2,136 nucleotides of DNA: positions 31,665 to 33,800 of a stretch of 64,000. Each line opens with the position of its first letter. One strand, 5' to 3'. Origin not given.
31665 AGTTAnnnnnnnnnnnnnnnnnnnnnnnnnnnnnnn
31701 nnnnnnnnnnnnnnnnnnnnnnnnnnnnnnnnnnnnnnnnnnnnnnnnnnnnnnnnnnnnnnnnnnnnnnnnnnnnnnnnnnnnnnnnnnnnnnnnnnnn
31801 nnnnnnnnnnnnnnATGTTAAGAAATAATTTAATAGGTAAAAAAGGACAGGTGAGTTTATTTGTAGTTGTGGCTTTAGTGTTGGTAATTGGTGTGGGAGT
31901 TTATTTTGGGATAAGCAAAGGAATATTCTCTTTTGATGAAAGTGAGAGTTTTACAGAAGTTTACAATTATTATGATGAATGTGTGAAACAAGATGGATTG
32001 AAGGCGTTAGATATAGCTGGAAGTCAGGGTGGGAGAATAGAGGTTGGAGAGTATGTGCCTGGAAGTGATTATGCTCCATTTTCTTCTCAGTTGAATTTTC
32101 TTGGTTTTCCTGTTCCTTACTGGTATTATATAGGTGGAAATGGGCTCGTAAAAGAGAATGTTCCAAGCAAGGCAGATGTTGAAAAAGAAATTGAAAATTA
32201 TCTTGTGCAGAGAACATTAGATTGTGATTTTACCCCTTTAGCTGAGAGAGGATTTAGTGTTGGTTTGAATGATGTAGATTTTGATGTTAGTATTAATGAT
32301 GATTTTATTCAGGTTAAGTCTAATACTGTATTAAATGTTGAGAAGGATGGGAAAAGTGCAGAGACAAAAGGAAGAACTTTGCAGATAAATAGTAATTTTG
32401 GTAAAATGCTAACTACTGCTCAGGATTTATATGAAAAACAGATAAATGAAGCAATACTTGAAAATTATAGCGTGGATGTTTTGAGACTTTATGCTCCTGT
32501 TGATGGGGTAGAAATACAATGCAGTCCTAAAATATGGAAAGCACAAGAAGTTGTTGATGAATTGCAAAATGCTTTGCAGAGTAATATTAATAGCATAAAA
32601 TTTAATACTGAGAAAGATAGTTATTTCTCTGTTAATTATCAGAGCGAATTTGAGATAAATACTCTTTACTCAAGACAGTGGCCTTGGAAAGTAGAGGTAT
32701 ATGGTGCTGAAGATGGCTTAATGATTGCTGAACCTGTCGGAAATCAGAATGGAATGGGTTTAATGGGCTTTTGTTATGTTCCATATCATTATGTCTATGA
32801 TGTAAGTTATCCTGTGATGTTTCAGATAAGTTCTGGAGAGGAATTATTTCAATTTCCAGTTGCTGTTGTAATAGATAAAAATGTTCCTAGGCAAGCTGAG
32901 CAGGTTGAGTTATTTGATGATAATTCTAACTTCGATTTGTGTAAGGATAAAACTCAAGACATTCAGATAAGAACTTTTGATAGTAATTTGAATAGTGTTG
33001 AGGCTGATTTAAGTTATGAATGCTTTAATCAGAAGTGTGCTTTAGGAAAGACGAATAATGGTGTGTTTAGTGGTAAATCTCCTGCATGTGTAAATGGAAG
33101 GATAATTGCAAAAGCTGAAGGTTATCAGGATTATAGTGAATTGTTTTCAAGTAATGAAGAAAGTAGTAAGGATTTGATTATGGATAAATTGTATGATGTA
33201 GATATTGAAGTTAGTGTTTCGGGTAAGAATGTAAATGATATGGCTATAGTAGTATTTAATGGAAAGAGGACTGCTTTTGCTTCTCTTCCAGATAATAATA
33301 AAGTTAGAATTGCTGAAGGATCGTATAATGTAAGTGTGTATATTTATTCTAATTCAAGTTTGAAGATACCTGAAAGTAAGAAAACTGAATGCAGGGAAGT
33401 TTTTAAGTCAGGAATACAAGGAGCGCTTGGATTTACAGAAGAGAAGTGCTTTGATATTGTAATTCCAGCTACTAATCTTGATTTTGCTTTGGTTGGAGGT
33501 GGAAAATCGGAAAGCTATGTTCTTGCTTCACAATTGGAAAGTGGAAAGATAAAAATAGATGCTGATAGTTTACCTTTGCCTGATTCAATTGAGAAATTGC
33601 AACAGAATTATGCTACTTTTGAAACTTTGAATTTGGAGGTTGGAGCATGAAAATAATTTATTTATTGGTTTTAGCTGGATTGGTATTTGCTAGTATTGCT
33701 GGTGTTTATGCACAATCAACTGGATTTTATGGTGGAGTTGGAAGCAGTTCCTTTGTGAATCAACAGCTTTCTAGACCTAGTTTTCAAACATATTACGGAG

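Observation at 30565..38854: Surface operon A: five tightly coupled ORFs ending in a 1735-aa Cys-rich secreted giant, none assignable to a known family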

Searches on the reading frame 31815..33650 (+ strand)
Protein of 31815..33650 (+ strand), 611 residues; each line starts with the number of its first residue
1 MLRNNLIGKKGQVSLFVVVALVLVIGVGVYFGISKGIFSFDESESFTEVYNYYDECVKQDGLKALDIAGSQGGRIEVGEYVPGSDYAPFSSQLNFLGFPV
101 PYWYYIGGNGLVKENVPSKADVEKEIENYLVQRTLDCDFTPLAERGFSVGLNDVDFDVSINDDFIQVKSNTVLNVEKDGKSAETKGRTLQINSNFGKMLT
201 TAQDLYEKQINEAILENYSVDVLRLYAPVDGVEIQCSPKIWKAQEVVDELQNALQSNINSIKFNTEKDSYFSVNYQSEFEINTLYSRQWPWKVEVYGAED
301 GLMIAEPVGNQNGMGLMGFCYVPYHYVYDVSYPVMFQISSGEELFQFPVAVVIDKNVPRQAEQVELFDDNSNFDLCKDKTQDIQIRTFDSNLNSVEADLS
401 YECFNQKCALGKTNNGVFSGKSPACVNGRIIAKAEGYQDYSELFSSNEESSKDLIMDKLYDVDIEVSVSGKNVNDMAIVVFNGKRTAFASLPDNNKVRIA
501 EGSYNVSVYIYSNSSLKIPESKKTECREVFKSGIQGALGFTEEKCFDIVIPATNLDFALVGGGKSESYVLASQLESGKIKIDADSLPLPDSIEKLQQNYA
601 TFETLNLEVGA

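Call 5: search_protein_families(library=pfam, proteins=[window:31815-33650:+], max_evalue=1)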
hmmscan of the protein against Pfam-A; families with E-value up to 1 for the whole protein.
window:31815-33650:+ (611 aa): 0 families

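Call 6: search_protein_families(library=ncbifam, proteins=[window:31815-33650:+], max_evalue=1)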
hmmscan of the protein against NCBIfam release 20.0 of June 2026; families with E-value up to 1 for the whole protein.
window:31815-33650:+ (611 aa): 0 families

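Call 12: find_homologous_proteins(query=window:31815-33650:+)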
Query window:31815-33650:+ (611 aa): 1773 proteins with E <= 0.001 among 8000 candidates; the best 120 are listed.
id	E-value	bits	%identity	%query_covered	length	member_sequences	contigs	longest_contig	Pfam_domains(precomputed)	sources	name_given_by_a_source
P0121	0.0e+0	1370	100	100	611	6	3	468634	-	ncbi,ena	ncbi:MAG: hypothetical protein AABW82_04175 [Nanoarchaeota archaeon]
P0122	0.0e+0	1188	85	100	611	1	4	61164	-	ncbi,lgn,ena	-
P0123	0.0e+0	1183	83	100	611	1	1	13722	-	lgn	-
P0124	0.0e+0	1131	80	100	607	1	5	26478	-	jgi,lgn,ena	jgi:hypothetical protein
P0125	0.0e+0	1072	75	100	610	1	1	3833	-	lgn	-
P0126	9.3e-234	796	55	99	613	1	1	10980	-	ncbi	-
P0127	2.8e-220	751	52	99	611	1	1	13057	-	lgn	-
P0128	8.8e-213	726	53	98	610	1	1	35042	-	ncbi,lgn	-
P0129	3.8e-212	724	52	98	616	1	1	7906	-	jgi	-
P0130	4.9e-208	711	51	99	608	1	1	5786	-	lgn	-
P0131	2.7e-206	705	52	98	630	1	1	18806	-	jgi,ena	-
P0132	3.7e-206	705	50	99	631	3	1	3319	-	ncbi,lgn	-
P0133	6.9e-204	697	52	98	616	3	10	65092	-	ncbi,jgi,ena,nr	ncbi:hypothetical protein J4229_00785 [Candidatus Pacearchaeota archaeon]|nr:hypothetical protein [C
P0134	4.4e-203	694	51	99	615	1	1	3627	-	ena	-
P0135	5.2e-203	694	51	99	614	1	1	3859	-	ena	-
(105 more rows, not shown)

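Call 22: search_solved_structures(query=A2, max_evalue=1)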
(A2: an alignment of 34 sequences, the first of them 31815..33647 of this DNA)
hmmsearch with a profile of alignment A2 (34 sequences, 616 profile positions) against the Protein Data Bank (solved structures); distinct sequences matched with E-value up to 1: 2.
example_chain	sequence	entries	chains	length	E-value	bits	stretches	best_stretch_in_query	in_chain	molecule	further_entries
8snb_3A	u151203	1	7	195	0.75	11.3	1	305-381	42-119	CFA20 domain-containing protein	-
4pmd_A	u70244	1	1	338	0.99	10.9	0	210-254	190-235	Endo-1,4-beta-xylanase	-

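Call 27: find_related_loci(query=A2, collection=genome_contigs, flank=10000)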
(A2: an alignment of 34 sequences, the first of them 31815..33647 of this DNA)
Query A2 (611 aa) in genome_contigs; peptide patterns used: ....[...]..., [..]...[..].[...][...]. (x = any residue, [..] = any of these).
588 stretches matched a pattern; 572 encode a relative of the query (tblastn E <= 1e-3); the best 80 are kept; 80 distinct loci.
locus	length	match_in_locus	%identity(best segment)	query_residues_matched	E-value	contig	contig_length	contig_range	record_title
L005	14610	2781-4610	52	3-609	0e+0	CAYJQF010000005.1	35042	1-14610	MAG TPA_asm: Candidatus Woesearchaeota archaeon isolate ERP125453_co1_143 genome assembly, contig: NODE_972_length_35042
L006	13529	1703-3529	52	9-609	0e+0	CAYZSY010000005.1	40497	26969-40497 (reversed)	MAG TPA_asm: Candidatus Woesearchaeota archaeon isolate SRP050083_co3_204 genome assembly, contig: NODE_620_length_40497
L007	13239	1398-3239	47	7-610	0e+0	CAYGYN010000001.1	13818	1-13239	MAG TPA_asm: Candidatus Woesearchaeota archaeon isolate ERP119294_co2_456 genome assembly, contig: k141_4357744, whole g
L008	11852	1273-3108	47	6-609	0e+0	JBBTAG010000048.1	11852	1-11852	MAG: Nanoarchaeota archaeon isolate H41-bin129_1 H41_bin129_1_000000000048, whole genome shotgun sequence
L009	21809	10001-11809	48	9-603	0e+0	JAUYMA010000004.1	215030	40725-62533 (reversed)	MAG: Nanoarchaeota archaeon isolate C24_metabat.bin.61 C24_k141_1038144, whole genome shotgun sequence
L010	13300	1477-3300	47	5-611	0e+0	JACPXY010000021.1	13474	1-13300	MAG: Candidatus Pacearchaeota archaeon isolate NC_groundwater_849_Pr1_B-0.1um_42_10 Montesol18_Bp1_scaffold_372810, whol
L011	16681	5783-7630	46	8-610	0e+0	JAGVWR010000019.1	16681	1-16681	Candidatus Pacearchaeota archaeon isolate RIFCSPLOWO2_01_FULL_32_14 rifcsplowo2_01_scaffold_7076, whole genome shotgun s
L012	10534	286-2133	48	3-609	0e+0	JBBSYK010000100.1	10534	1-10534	MAG: Nanoarchaeota archaeon isolate H32-bin099_1 H32_bin099_1_000000000100, whole genome shotgun sequence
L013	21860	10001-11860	45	3-609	0e+0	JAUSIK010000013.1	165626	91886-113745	MAG: Nanoarchaeota archaeon isolate E14_metabat.bin.238 E14_k141_1474372, whole genome shotgun sequence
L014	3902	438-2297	47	3-609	0e+0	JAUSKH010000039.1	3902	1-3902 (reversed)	MAG: Nanoarchaeota archaeon isolate E14_metabat.bin.43 E14_k141_1716283, whole genome shotgun sequence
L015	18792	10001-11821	48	5-603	0e+0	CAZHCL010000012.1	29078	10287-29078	MAG TPA_asm: Candidatus Woesearchaeota archaeon isolate binchicken_co241_47 genome assembly, contig: NODE_1487_length_29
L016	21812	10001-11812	50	9-609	0e+0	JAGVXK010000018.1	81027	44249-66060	Candidatus Pacearchaeota archaeon isolate RIFCSPHIGHO2_01_FULL_35_25 rifcsphigho2_01_scaffold_356, whole genome shotgun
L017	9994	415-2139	49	49-609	0e+0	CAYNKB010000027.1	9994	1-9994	MAG TPA_asm: Candidatus Woesearchaeota archaeon isolate SRP050083_co1_132 genome assembly, contig: NODE_3271_length_9994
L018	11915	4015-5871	49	5-609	0e+0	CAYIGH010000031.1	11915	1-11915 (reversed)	MAG TPA_asm: Candidatus Woesearchaeota archaeon isolate ERP119705_co24_289 genome assembly, contig: NODE_7178_length_119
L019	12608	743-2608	46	2-609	0e+0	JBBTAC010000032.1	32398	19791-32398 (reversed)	MAG: Nanoarchaeota archaeon isolate H41-bin062_1 H41_bin062_1_000000000032, whole genome shotgun sequence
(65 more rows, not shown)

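Call 36: predict_structure(alignment_id=A2)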
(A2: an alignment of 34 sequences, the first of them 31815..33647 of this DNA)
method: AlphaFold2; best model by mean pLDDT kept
length: 611 residues; sequences in the alignment: 34
mean_pLDDT: 78.2   pTM: 0.49
mean pLDDT of the five models: 78.2, 77.3, 76.0, 75.6, 75.1
residues with pLDDT >= 90: 139; 70-90: 328; 50-70: 85; < 50: 59
segments of 3 or more residues with pLDDT < 50: 1-11, 33-42, 87-89, 109-112, 233-236, 310-318, 356-371
pLDDT, mean of each block of 10 residues (from residue 1): 42 61 66 39 71 92 91 77 52 60 57 71 93 88 88 91 93 87 87 93 89 82 73 52 84 89 75 87 86 75 63 43 68 88 87 56 37 67 89 90 81 91 80 90 82 90 89 83 82 87 89 84 83 78 83 81 90 88 91 85 86 73
secondary structure, 60 per line:
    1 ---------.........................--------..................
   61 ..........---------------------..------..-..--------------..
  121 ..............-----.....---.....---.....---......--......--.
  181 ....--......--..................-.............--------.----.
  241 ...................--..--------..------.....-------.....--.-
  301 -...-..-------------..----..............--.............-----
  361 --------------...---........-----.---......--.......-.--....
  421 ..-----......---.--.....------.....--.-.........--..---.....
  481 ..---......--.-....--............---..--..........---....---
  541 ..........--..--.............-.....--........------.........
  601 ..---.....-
elements in order: H10-34 H43-70 H119-134 H140-144 E148-152 E156-160 E164-169 E172-177 E180-184 E187-192 H195-212 H214-226 E240-242 H243-259 E280-284 E292-296 E302-304 E327-340 E343-355 E381-388 E398-403 E406-412 E417-422 E428-433 E440-444 E451-455 E460-468 E476-482 E486-491 E496-499 E502-513 E521-530 H534-537 E541-550 E557-569 H571-575 E578-585 H592-602 E606-610

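Call 40: fold_search(model_id=the predicted structure, library=pdb)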
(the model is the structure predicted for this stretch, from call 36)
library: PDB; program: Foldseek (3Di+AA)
matches with E <= 10: 555; with E <= 0.001: 10
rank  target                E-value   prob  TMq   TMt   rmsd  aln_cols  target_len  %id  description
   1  6fwv_B                7.2e-08  1.00  0.13  0.15  48.0       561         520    9  The Bacillus anthracis TIE protein (released 2018-08-08)
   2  6fwv_A                1.0e-07  0.99  0.13  0.15  48.9       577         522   10  The Bacillus anthracis TIE protein (released 2018-08-08)
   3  4oq1                  4.2e-06  1.00  0.15  0.23  22.0       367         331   11  Structure of the Streptococcal ancillary pilin (released 2014-04-23)
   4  7vcr_B                1.5e-05  0.66  0.11  0.14  35.9       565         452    9  Crystal Structure of PitA fragment from pilus islet-2 of Streptococcus oralis (released 2022-06-01)
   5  5xyr                  3.7e-05  0.90  0.13  0.07  26.3       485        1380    9  Crystal structure of a serine protease from Streptococcus species (released 2018-08-08)
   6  7vcr_A                6.8e-05  0.84  0.13  0.16  39.0       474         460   10  Crystal Structure of PitA fragment from pilus islet-2 of Streptococcus oralis (released 2022-06-01)
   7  7bvx                  7.6e-05  0.95  0.12  0.22  17.0       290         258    6  Crystal structure of C-terminal fragment of pilus adhesin SpaC from Lactobacillus rhamnosus GG-Iodide soaked (released 2020-07-29)
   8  5xya                  8.5e-05  0.82  0.13  0.07  26.8       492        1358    9  Crystal structure of a serine protease from Streptococcus species (released 2018-08-08)
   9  6vjb                  1.2e-04  0.66  0.13  0.07  26.5       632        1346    8  Crystal structure of a catalytically inactive CXC Chemokine-degrading protease SpyCEP from Streptococcus pyogenes (released 2020-04-15)
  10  7vcn_B                2.5e-04  0.72  0.13  0.16  40.3       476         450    9  Crystal Structure of PitA fragment from pilus islet-2 of Streptococcus oralis with Tb-Xo4 (released 2022-07-13)
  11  9fx8_D                1.1e-03  0.57  0.13  0.12  27.5       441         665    8  Cryo-EM structure of the FimI-bound type 1 pilus assembly platform complex - Local refinement (released 2025-06-04)
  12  6m3y                  1.6e-03  0.38  0.12  0.10  42.8       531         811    7  Crystal structure of pilus adhesin, SpaC from Lactobacillus rhamnosus GG - open conformation (released 2020-07-29)
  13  9fxs_D                1.8e-03  0.60  0.14  0.13  29.3       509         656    6  Cryo-EM structure of the type 1 pilus complex including pilus rod and FimI-bound assembly platform after incorporation (released 2025-06-04)
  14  6m7c                  1.9e-03  0.75  0.12  0.22  20.2       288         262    6  Crystal structure of C-terminal fragment of pilus adhesin SpaC from Lactobacillus rhamnosus GG (released 2020-07-29)
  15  3rfz_B                2.3e-03  0.89  0.15  0.12  29.5       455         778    7  Crystal structure of the FimD usher bound to its cognate FimC:FimH substrate (released 2011-06-01)
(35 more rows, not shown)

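Call 88: search_protein_representatives(alignment_id=A2)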
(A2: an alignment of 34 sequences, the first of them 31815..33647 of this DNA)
Query: 34 sequences, 616 profile positions. Proteins with E-value up to 0.001 (for the whole library): 6455; up to 1e-10: 3203; up to 1e-30: 833. The best 150 are listed.
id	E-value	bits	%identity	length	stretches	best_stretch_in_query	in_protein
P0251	1.9e-262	888.6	-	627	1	3-615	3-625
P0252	1.4e-247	839.5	-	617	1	6-615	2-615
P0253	1.2e-234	796.9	-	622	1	6-615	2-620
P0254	1.9e-231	786.2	-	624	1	5-615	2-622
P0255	7.5e-228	774.4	-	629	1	5-615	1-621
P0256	6.7e-226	767.9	-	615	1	6-614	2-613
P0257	2.7e-225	765.9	-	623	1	5-615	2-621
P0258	4.9e-220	748.5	-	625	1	4-615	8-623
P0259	1.6e-219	746.8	-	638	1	6-615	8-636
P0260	2.3e-218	743.1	-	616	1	6-615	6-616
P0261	3.3e-216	735.9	-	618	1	6-614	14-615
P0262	1.4e-209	714.0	-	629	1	6-615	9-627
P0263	9.8e-209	711.2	-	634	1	4-615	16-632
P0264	1.0e-207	707.9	-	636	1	4-614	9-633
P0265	2.5e-207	706.6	-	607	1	8-614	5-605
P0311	2.1e-122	426.1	-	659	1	5-602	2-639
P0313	6.6e-119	414.5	-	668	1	4-603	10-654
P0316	6.8e-118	411.2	-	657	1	5-612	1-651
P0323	4.3e-114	398.6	-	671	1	5-610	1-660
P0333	8.8e-111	387.7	-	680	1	6-611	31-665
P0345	1.4e-106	373.8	-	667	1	5-608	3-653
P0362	2.4e-103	363.1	-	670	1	5-614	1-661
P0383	6.2e-99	348.6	-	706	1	3-606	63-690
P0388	2.1e-97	343.5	-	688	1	4-610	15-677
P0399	7.0e-95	335.2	-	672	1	5-601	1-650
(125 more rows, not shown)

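Call 89: list_cluster_members(proteins=[P0311, P0313, P0316, P0323, P0333, P0345, P0362, P0383, P0388, P0399])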
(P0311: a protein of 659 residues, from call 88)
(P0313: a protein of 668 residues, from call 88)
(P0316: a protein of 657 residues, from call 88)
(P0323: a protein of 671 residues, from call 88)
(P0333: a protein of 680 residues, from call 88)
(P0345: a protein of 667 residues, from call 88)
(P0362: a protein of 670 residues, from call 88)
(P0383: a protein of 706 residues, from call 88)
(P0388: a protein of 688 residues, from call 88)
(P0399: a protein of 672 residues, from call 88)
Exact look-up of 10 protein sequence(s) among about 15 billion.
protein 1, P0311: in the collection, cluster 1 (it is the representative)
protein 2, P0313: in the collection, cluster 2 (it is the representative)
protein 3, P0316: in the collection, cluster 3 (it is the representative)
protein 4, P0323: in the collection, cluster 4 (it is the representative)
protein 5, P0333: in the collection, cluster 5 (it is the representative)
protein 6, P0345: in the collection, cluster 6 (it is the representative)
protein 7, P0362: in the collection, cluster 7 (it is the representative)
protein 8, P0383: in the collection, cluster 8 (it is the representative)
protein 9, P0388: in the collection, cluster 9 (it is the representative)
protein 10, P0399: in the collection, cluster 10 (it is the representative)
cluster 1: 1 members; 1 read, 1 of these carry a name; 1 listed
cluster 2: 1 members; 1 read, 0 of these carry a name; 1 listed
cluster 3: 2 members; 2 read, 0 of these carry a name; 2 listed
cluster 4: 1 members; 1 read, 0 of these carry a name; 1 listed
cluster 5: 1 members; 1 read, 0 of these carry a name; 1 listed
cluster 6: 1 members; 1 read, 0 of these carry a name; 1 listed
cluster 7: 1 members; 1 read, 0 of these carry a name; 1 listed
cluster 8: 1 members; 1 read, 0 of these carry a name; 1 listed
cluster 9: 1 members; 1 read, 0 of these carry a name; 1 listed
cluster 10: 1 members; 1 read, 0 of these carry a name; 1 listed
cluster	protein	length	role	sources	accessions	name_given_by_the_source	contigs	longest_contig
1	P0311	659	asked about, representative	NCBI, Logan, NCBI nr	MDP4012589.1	MAG: hypothetical protein Q8R00_03210 [Candidatus Nanoarchaeia archaeon] | hypothetical protein [Candidatus Nanoarchaeia archaeon]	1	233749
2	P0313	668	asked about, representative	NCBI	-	-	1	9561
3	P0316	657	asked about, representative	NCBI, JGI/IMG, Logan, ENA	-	-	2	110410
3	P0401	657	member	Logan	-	-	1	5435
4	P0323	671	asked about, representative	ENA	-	-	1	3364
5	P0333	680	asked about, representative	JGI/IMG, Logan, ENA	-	-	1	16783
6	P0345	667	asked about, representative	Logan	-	-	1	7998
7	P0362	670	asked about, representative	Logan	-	-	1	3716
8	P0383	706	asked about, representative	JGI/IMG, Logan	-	-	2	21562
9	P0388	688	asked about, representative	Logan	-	-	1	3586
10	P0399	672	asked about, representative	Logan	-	-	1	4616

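Call 91: find_encoding_contigs(protein=P0311, flank=9000, max_places=1)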
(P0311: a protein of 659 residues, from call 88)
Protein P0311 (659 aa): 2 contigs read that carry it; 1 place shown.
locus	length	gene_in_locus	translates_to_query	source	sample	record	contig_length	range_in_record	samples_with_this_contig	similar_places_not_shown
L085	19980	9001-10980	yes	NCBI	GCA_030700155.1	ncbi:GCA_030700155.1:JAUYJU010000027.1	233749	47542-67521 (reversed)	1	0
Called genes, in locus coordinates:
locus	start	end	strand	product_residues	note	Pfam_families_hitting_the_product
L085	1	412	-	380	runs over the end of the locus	-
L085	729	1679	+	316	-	PF10571:UPF0547 (faint), PF12773:DZR, PF13248:Zn_ribbon_3 (weak), PF17032:Zn_ribbon_15 (faint), PF24460:DUF7575 (faint), PF13248:Zn_ribbon_3 (weak)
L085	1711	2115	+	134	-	-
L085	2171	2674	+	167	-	-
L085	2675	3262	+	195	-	-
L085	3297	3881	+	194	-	-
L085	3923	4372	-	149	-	-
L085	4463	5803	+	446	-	PF02881:SRP54_N, PF00448:SRP54, PF01656:CbiA (weak), PF02978:SRP_SPB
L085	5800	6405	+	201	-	PF01163:RIO1, PF00069:Pkinase, PF06293:Kdo (weak), PF07714:PK_Tyr_Ser-Thr, PF03109:ABC1 (weak)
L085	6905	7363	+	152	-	PF08069:Ribosomal_S13_N, PF00312:Ribosomal_S15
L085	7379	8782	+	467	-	PF01368:DHH, PF02724:CDC45 (weak), PF27767:Arc_Cdc45, PF21763:DHH_CID, PF02272:DHHA1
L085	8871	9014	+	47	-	PF09274:ParG (weak), PF09386:ParD (weak), PF21432:56B_RHH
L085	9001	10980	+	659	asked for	-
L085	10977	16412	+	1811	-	-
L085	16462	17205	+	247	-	-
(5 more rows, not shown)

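Call 94: find_encoding_contigs(protein=P0316, flank=9000, max_places=1)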
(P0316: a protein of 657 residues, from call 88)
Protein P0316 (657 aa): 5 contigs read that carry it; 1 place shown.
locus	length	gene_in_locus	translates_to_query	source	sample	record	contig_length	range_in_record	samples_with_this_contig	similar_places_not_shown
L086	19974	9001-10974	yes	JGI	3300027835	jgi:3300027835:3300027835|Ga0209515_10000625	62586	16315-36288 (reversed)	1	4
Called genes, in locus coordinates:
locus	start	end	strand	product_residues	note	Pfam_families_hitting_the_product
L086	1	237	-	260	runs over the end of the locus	PF00575:S1, PF07541:EIF_2_alpha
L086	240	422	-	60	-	PF01667:Ribosomal_S27e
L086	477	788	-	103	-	PF00935:Ribosomal_L44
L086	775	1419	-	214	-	PF05916:Sld5 (weak), PF22090:Gins51_C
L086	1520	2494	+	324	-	PF01142:TruD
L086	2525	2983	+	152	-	-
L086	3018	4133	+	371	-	PF02881:SRP54_N, PF00448:SRP54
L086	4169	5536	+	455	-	PF02881:SRP54_N, PF00448:SRP54, PF01656:CbiA, PF02978:SRP_SPB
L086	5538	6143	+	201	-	PF00069:Pkinase, PF01163:RIO1, PF07714:PK_Tyr_Ser-Thr (weak), PF01636:APH (faint)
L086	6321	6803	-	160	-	-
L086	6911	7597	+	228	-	PF00990:GGDEF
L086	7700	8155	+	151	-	PF08069:Ribosomal_S13_N, PF00312:Ribosomal_S15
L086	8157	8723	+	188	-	PF01015:Ribosomal_S3Ae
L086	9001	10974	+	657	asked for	-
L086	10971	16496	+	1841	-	-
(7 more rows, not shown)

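Call 95: find_encoding_contigs(protein=P0383, flank=9000, max_places=1)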
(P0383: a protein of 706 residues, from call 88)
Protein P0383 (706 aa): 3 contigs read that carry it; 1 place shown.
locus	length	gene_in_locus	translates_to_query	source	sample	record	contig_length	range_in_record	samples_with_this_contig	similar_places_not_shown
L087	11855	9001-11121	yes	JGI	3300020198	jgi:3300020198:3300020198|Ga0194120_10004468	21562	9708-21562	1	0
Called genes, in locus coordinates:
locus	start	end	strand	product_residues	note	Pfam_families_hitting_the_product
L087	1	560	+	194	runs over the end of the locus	PF01163:RIO1, PF07714:PK_Tyr_Ser-Thr (faint), PF00069:Pkinase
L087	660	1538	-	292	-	-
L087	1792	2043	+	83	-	-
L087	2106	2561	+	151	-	PF08069:Ribosomal_S13_N, PF00312:Ribosomal_S15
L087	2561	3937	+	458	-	PF01368:DHH, PF27767:Arc_Cdc45, PF21763:DHH_CID, PF02272:DHHA1 (weak)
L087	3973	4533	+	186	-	PF01015:Ribosomal_S3Ae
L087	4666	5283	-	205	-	PF01209:Ubie_methyltran, PF13489:Methyltransf_23, PF03848:TehB (weak), PF13847:Methyltransf_31, PF08241:Methyltransf_11, PF08242:Methyltransf_12, PF13649:Methyltransf_25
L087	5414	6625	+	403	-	PF08378:NERD (faint)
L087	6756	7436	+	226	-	-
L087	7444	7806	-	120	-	PF01850:PIN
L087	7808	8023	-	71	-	PF04014:MazE_antitoxin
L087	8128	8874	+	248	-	-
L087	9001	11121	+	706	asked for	-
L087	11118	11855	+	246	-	?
